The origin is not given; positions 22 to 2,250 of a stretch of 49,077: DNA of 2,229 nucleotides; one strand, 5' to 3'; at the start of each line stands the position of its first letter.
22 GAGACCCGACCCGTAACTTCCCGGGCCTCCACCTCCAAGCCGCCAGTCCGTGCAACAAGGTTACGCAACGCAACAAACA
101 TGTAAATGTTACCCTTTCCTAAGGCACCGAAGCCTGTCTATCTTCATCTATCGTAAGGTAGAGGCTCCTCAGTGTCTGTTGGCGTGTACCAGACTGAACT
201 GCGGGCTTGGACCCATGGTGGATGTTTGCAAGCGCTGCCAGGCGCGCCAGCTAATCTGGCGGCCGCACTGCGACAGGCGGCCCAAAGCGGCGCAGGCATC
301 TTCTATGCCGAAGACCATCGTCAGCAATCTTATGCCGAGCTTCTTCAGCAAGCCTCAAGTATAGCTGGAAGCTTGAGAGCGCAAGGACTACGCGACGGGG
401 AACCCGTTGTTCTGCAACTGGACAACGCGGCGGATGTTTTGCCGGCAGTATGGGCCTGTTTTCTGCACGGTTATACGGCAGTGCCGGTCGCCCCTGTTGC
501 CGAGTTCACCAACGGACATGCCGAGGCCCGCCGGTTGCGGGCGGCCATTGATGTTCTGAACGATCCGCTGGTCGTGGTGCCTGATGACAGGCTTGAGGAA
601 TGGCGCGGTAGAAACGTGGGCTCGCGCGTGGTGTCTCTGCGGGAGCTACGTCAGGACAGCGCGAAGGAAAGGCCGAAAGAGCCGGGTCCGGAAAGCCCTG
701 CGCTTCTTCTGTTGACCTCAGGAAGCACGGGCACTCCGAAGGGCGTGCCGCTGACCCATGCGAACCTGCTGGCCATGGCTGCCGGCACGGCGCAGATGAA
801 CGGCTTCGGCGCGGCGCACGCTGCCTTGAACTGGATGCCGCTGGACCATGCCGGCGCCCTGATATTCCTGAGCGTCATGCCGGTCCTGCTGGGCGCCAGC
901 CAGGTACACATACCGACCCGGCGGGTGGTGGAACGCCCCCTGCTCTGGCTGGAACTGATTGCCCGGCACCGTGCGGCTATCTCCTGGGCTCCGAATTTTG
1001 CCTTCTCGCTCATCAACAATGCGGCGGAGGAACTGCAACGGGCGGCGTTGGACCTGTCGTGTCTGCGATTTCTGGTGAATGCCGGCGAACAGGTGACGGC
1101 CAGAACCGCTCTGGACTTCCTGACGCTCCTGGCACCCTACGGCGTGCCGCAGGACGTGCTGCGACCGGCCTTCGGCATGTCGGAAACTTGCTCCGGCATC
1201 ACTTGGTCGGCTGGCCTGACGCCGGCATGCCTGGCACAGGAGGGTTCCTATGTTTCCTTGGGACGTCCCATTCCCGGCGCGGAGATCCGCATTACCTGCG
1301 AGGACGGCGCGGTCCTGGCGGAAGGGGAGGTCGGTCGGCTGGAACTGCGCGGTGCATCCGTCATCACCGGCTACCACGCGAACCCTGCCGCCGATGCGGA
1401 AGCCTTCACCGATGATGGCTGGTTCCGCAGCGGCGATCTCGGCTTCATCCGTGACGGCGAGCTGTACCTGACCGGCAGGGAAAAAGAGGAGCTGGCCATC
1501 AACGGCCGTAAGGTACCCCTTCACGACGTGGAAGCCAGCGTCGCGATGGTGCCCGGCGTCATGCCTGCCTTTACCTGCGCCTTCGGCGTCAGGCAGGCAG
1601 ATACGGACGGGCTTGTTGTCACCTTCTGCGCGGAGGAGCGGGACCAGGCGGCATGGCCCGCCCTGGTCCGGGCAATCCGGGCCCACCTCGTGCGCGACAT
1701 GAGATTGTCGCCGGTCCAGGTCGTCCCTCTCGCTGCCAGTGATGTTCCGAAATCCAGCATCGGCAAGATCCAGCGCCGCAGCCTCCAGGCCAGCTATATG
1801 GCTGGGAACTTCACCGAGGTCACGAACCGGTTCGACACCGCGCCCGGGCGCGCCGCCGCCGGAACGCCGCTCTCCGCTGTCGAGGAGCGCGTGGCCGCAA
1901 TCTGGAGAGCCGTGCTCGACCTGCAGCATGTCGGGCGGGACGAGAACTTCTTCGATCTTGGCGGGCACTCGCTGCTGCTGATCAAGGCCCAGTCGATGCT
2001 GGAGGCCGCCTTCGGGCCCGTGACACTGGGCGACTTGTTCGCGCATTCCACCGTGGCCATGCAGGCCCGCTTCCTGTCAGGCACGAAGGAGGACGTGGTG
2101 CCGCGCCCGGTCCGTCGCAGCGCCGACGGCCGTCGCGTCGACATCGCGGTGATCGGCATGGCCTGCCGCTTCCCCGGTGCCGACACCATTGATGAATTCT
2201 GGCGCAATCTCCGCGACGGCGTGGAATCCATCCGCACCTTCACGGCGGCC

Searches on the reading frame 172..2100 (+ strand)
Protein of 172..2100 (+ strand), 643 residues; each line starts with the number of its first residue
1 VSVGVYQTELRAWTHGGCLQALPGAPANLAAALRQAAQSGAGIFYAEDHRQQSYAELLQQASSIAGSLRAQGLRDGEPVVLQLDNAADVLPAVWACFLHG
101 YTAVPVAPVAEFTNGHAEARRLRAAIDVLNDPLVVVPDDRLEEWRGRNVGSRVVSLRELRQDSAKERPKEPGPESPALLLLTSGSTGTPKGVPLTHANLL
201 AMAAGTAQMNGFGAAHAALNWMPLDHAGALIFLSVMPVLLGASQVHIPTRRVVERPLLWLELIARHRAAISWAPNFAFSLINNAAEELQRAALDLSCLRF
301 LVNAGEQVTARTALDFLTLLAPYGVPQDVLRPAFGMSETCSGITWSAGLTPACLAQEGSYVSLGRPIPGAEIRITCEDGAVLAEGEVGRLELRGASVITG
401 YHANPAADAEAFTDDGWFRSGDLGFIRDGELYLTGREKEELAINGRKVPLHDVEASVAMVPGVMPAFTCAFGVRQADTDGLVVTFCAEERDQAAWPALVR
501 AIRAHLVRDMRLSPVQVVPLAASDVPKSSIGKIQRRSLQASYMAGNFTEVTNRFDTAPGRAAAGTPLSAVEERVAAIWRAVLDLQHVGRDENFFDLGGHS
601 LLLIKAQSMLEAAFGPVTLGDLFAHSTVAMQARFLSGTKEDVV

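Call 53: search_protein_families(library=ncbifam, proteins=[window:172-2100:+], max_evalue=0.00001)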
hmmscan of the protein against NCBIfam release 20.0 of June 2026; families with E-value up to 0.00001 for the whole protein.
window:172-2100:+ (643 aa): 102 families (the best 25 are shown)
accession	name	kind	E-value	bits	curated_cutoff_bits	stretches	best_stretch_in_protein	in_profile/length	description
NF005850.0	PRK07768.1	subfamily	6.9e-85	285.3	572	1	38-538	14-539/545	long-chain-fatty-acid--CoA ligase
NF006624.1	PRK09192.1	subfamily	4.3e-72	243.3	600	2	28-344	17-342/567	fatty acyl-AMP ligase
NF004282.0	PRK05691.1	subfamily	7.2e-63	211.4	4090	2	26-548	8-564/4334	non-ribosomal peptide synthase/polyketide synthase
NF004510.0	PRK05851.1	equivalog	4.2e-61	206.7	621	1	28-540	3-518/525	long-chain-fatty acid--ACP ligase MbtM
TIGR01733.1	AA-adenyl-dom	subfamily_domain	5.5e-50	170.4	317.4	1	53-466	1-407/409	amino acid adenylation domain-containing protein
NF004837.0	PRK06187.1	subfamily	6.7e-48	163.2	476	1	30-546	11-526/531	long-chain-fatty-acid--CoA ligase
NF004511.1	PRK05852.1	equivalog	1.5e-43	149.2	650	1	38-542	14-504/505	FadD7 family fatty acid--CoA ligase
NF009124.0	PRK12476.1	subfamily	1.5e-42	145.6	922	2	407-547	467-609/612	fatty acyl-AMP ligase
NF004509.1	PRK05850.1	subfamily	1.5e-42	145.6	775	1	53-549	39-575/578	fatty-acid--AMP ligase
NF040633.1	FadD32_Coryne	exception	1.2e-41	142.8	875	2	173-340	200-370/614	FadD32-like long-chain-fatty-acid--AMP ligase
NF038078.1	NRPS_MxcG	equivalog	1.4e-40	138.6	2300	1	29-638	459-1044/1442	myxochelin non-ribosomal peptide synthetase MxcG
NF004114.0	PRK05605.1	equivalog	4.9e-40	137.4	766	1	160-542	207-569/575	long-chain-fatty-acid--CoA ligase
NF052580.1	Str24CoAsynCasG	equivalog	2.8e-38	131.6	750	1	29-539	43-547/548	steroid-24-oyl-CoA synthetase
NF005676.0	PRK07470.1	equivalog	6.8e-38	130.6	774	1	27-544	20-531/544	acyl-CoA synthetase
NF005702.0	PRK07514.1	subfamily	7.7e-38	130.1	558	1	28-543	4-501/506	malonyl-CoA synthase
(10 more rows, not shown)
